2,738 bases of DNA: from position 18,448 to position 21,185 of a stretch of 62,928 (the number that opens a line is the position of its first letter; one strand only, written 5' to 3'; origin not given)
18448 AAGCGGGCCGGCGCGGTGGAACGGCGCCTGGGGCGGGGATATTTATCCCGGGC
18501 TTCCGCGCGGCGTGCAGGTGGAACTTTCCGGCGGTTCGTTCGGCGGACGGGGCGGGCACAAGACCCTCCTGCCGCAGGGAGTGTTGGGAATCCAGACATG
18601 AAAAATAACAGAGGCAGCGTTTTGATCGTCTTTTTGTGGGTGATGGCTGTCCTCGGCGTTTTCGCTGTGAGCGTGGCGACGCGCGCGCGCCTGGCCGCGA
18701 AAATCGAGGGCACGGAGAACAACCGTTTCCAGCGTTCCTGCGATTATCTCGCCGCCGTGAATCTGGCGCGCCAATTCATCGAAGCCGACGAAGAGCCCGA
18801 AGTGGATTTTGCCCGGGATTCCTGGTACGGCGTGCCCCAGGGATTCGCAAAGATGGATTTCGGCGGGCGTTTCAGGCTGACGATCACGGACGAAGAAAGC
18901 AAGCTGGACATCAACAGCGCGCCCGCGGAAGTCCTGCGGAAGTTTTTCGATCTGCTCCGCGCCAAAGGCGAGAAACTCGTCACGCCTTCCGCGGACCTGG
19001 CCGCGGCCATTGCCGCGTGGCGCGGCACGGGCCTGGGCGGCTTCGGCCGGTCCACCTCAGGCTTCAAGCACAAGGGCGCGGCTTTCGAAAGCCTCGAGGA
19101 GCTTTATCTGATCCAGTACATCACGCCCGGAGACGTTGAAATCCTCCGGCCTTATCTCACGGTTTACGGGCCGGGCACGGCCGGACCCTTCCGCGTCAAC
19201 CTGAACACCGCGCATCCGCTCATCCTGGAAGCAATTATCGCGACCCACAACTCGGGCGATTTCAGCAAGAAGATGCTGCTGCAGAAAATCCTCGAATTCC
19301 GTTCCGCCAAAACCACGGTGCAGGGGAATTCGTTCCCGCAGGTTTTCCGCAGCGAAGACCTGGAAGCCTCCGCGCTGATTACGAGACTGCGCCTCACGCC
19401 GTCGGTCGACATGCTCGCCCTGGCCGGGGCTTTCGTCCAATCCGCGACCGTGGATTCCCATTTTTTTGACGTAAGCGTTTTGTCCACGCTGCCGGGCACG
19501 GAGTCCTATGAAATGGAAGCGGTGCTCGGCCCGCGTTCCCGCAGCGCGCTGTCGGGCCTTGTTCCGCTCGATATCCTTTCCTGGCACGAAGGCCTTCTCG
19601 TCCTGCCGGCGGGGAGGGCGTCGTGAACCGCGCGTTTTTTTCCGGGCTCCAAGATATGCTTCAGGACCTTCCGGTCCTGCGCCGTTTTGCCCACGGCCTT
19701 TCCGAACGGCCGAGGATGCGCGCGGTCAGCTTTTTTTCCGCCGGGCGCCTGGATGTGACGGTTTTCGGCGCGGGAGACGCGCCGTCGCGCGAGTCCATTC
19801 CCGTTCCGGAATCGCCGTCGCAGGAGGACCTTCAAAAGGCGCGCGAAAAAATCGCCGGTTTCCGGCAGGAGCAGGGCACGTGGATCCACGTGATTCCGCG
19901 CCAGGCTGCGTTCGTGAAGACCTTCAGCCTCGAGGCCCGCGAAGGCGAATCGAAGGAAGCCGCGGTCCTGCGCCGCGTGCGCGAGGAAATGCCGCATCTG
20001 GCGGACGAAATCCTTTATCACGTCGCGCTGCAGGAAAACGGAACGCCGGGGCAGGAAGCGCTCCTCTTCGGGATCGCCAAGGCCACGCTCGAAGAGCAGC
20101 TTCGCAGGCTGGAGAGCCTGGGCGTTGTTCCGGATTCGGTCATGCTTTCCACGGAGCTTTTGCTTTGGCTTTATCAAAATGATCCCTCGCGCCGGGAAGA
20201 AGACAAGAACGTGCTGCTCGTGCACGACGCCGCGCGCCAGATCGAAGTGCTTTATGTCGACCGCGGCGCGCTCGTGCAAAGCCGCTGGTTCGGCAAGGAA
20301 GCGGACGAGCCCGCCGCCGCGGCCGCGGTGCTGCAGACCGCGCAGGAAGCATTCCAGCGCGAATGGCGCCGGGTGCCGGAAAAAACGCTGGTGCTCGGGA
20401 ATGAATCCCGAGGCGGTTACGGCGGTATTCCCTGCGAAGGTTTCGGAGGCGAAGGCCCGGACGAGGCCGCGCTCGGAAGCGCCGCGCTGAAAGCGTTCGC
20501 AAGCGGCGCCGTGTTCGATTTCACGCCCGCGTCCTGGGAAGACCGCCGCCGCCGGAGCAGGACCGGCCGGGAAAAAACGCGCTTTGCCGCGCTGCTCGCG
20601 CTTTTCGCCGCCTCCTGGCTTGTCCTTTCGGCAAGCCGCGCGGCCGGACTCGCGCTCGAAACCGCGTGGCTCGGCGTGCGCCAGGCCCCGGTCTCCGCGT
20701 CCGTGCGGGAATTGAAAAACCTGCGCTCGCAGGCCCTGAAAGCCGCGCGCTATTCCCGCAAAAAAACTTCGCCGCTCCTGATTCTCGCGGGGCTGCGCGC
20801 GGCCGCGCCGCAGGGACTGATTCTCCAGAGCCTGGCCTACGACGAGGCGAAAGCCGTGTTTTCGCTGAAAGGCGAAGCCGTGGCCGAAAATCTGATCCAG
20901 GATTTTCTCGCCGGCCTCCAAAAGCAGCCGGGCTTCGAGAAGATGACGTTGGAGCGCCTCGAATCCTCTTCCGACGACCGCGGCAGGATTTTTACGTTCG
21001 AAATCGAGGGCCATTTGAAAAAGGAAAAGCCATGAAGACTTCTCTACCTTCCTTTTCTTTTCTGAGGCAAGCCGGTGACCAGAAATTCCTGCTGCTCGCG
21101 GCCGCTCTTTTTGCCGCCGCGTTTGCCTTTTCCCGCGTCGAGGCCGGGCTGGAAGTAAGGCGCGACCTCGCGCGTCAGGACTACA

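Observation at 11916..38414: T2SS-like operon physically fused to a PEP-CTERM protein, two >2000-aa Ig-repeat proteins and a lectin-like protein: candidate dedicated secretion/adhesion island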

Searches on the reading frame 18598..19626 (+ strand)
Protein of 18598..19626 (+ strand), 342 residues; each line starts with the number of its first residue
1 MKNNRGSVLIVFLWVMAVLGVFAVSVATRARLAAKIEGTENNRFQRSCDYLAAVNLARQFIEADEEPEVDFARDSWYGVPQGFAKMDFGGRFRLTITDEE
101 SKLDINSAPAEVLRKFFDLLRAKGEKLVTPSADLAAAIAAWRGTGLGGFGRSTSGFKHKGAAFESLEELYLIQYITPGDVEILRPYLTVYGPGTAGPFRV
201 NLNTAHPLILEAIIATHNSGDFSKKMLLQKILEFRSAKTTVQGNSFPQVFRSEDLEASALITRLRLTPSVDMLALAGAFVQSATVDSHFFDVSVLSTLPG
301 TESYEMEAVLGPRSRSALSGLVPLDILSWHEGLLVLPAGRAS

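Call 4: search_protein_families(library=pfam, proteins=[window:18598-19626:+], max_evalue=0.01)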
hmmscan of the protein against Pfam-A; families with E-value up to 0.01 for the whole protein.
window:18598-19626:+ (342 aa): 1 family
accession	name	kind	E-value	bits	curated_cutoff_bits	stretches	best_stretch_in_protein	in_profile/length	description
PF12836.13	HHH_3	-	0.0088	16.6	27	0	158-188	35-65/65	Helix-hairpin-helix motif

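Call 10: search_protein_families(library=ncbifam, proteins=[window:18598-19626:+], max_evalue=0.01)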
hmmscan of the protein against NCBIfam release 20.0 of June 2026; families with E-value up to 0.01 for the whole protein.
window:18598-19626:+ (342 aa): 1 family
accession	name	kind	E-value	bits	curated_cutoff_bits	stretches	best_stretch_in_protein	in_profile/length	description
NF037980.1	T2SS_GspK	equivalog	6.4e-22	78.5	130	1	5-309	2-293/307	type II secretion system minor pseudopilin GspK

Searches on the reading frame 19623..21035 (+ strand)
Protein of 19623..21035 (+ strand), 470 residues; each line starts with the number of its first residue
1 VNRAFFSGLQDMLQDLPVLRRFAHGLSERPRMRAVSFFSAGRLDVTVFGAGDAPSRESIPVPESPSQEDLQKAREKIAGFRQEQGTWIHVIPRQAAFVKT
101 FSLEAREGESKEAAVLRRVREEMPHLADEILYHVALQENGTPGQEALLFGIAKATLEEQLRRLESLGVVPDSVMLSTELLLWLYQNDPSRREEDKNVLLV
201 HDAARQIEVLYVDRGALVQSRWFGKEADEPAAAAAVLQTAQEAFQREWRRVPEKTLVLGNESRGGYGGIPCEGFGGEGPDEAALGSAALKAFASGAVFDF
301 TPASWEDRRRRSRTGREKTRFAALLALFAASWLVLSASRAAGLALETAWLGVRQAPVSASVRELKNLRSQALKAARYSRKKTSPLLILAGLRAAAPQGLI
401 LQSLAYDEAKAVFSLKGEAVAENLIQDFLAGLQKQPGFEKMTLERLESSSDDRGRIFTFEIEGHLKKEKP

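Call 4: search_protein_families(library=pfam, proteins=[window:19623-21035:+], max_evalue=0.01)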
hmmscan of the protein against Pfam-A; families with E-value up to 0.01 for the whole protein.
window:19623-21035:+ (470 aa): 1 family
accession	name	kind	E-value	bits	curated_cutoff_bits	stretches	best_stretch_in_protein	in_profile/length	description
PF05137.18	PilN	-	2.5e-07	31.1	22.8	1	387-462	2-75/78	Fimbrial assembly protein (PilN)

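Call 10: search_protein_families(library=ncbifam, proteins=[window:19623-21035:+], max_evalue=0.01)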
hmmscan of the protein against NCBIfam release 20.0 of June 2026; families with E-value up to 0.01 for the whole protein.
window:19623-21035:+ (470 aa): 0 families

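Call 13: find_homologous_proteins(query=window:19623-21035:+, max_evalue=0.001)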
Query window:19623-21035:+ (470 aa): 3 proteins with E <= 0.001 among 8000 candidates.
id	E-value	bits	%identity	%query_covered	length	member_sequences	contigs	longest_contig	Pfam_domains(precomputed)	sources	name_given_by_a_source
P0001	0.0e+0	1017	100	100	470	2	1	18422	PF05137.19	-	-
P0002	3.3e-107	377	44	93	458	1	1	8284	PF05137.19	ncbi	-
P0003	3.1e-101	357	44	97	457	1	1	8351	PF05137.19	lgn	-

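Call 14: find_encoding_contigs(protein=P0002, flank=10000)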
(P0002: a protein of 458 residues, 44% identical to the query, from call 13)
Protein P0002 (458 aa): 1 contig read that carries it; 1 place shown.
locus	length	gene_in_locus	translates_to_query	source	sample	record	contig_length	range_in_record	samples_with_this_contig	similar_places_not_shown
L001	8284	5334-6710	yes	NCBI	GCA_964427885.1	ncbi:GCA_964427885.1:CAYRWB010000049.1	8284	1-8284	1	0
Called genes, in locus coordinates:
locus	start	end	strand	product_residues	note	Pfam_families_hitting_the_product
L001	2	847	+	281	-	?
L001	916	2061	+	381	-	PF00482:T2SSF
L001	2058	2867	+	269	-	PF13485:Peptidase_MA_2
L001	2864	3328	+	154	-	-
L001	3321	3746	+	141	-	-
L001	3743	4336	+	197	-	PF07963:N_methyl, PF11612:T2SSJ (weak)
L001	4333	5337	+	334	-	-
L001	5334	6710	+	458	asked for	PF05137:PilN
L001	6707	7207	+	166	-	-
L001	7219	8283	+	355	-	?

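Call 15: find_encoding_contigs(protein=P0003, flank=10000)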
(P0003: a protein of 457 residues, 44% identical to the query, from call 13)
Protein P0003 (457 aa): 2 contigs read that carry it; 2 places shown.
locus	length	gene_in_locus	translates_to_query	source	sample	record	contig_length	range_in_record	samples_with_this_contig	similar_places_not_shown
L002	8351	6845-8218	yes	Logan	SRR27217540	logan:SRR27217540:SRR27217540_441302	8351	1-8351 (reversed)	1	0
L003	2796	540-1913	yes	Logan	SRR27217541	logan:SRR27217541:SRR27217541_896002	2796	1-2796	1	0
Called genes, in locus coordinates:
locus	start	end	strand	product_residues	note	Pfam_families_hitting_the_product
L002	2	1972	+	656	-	?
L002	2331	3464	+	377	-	PF00482:T2SSF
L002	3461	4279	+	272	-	PF13485:Peptidase_MA_2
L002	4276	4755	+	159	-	-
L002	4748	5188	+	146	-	-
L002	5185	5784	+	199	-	PF07963:N_methyl, PF11612:T2SSJ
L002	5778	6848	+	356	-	PF21687:T2SSK_1st (faint)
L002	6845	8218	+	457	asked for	PF05137:PilN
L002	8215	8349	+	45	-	?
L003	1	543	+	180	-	?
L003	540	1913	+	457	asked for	PF05137:PilN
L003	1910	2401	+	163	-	-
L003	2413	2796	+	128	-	?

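Call 38: list_cluster_members(proteins=[P0002, P0009, P0127, P0129, P0011, P0014, P0019, P0005])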
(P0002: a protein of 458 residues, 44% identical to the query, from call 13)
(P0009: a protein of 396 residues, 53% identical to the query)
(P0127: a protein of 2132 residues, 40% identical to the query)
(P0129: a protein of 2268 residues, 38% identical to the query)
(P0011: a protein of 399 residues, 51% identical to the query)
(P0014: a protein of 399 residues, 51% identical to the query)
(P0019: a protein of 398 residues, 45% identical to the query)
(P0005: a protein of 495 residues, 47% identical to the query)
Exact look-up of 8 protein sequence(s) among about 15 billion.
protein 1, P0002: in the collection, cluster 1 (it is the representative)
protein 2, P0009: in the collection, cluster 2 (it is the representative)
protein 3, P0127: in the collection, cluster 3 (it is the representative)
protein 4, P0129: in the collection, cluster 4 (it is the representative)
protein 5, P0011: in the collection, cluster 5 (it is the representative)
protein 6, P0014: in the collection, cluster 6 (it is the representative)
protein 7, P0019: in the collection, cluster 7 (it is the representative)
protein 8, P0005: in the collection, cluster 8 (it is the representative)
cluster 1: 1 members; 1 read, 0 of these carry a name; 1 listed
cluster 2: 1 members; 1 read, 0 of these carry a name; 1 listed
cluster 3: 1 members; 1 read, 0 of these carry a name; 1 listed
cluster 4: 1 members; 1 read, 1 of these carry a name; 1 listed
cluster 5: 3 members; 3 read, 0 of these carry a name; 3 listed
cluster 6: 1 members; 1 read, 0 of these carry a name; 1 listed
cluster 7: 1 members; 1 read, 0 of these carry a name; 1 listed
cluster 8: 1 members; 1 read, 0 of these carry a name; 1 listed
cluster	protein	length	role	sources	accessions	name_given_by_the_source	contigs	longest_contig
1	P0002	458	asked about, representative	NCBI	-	-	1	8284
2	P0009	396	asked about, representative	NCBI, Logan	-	-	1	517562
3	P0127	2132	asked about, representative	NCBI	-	-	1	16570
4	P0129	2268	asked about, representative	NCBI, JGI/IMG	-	hypothetical protein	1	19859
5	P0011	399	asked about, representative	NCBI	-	-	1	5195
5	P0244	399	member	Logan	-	-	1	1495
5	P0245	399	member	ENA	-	-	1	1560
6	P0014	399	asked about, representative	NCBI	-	-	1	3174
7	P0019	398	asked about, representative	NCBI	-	-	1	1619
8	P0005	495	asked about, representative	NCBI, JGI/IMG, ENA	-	-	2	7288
